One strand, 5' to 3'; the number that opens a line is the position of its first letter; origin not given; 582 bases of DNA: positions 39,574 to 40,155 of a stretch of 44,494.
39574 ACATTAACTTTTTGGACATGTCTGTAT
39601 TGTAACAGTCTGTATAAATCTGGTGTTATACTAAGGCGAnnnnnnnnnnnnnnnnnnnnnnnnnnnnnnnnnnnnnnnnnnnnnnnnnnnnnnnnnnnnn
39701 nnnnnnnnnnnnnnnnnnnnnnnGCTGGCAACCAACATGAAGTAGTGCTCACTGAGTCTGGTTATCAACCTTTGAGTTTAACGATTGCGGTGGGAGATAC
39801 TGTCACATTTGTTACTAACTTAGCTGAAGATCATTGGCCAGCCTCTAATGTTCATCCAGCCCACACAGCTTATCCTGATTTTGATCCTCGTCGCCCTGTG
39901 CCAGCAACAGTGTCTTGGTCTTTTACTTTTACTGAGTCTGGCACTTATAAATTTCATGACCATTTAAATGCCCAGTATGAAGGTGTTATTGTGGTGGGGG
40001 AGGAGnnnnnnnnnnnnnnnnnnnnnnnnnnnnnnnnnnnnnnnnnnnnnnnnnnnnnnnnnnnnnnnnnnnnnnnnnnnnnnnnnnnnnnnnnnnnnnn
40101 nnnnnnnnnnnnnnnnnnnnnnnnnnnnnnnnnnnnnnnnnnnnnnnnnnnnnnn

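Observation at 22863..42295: Six-member family of membrane-anchored paired-cysteine, His-rich proteins (C-x-HG-x-GHG motif) in two loci bracketing the accessory island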

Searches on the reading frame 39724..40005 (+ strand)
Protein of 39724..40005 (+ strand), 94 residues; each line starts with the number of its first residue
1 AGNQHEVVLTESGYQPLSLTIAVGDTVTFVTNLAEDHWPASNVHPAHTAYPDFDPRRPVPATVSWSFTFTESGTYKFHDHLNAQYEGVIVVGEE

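Call 70: search_solved_structures(query=window:39724-40005:+, max_evalue=10, show_alignments=4)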
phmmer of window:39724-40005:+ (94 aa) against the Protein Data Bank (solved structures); distinct sequences matched with E-value up to 10: 44.
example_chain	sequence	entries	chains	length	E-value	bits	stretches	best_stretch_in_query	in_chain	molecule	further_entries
1sfd_A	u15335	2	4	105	0.00012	25.5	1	10-91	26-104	Amicyanin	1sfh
4p5r_A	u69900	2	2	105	0.00014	25.4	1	10-90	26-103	Amicyanin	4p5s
1sf3_A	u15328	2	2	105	0.00016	25.2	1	10-91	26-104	Amicyanin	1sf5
3ply_A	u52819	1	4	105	0.00021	24.8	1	10-91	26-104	Amicyanin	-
2qdv_A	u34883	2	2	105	0.00021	24.8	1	10-90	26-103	Amicyanin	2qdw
1mda_A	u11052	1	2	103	0.00025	24.5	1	10-90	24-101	AMICYANIN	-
2idt_A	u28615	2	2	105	0.00025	24.5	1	10-90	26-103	Amicyanin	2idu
1aac_A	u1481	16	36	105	0.00026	24.5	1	10-90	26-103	AMICYANIN | PROTEIN (AMICYANIN)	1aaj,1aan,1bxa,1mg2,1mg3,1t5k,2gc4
3ie9_A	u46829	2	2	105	0.00026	24.5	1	10-90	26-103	Amicyanin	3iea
2gb2_A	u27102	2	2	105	0.0003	24.3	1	10-90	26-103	Amicyanin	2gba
2idq_A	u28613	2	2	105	0.0003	24.3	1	10-90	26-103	Amicyanin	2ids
3rym_A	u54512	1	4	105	0.00032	24.2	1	10-90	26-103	Amicyanin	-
1b3i_A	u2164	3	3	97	0.0007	23.1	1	14-89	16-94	PROTEIN (PLASTOCYANIN) | Plastocyanin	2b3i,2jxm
1pla_A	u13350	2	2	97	0.0016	21.9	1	14-90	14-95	PLASTOCYANIN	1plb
1byo_A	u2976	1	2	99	0.011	19.3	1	14-84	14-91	PROTEIN (PLASTOCYANIN)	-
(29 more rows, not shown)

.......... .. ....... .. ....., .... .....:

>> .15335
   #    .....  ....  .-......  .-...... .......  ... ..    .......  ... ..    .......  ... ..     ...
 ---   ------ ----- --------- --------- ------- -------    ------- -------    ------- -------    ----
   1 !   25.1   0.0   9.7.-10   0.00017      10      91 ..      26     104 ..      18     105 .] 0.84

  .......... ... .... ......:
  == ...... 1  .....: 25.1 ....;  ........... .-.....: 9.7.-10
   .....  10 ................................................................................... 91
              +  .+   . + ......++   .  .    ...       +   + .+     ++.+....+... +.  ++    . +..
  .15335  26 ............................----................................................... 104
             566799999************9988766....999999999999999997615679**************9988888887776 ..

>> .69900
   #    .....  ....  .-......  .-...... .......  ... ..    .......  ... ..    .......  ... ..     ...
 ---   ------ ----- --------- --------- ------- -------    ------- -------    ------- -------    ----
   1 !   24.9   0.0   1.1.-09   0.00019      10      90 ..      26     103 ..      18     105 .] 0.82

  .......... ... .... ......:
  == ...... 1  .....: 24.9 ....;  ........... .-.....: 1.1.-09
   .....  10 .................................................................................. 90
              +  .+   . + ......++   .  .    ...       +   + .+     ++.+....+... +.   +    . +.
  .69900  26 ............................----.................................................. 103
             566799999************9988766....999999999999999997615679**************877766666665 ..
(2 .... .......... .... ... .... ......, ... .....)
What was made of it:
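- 39640..41115 (+): p5: anchor + cupredoxin-like domain (residues about 28-122, nt 39724-40005) + CH domain (491 aa). Amicyanin alignment (call 70).
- On Type-1 (blue) copper cupredoxins: In the alignment to amicyanin, Cys92->Asp107, His95->Asn and Met98->Tyr (call 70).
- Closest known: Type-1 cupredoxins. Same: Detectable sequence homology (E 1e-4, call 70).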
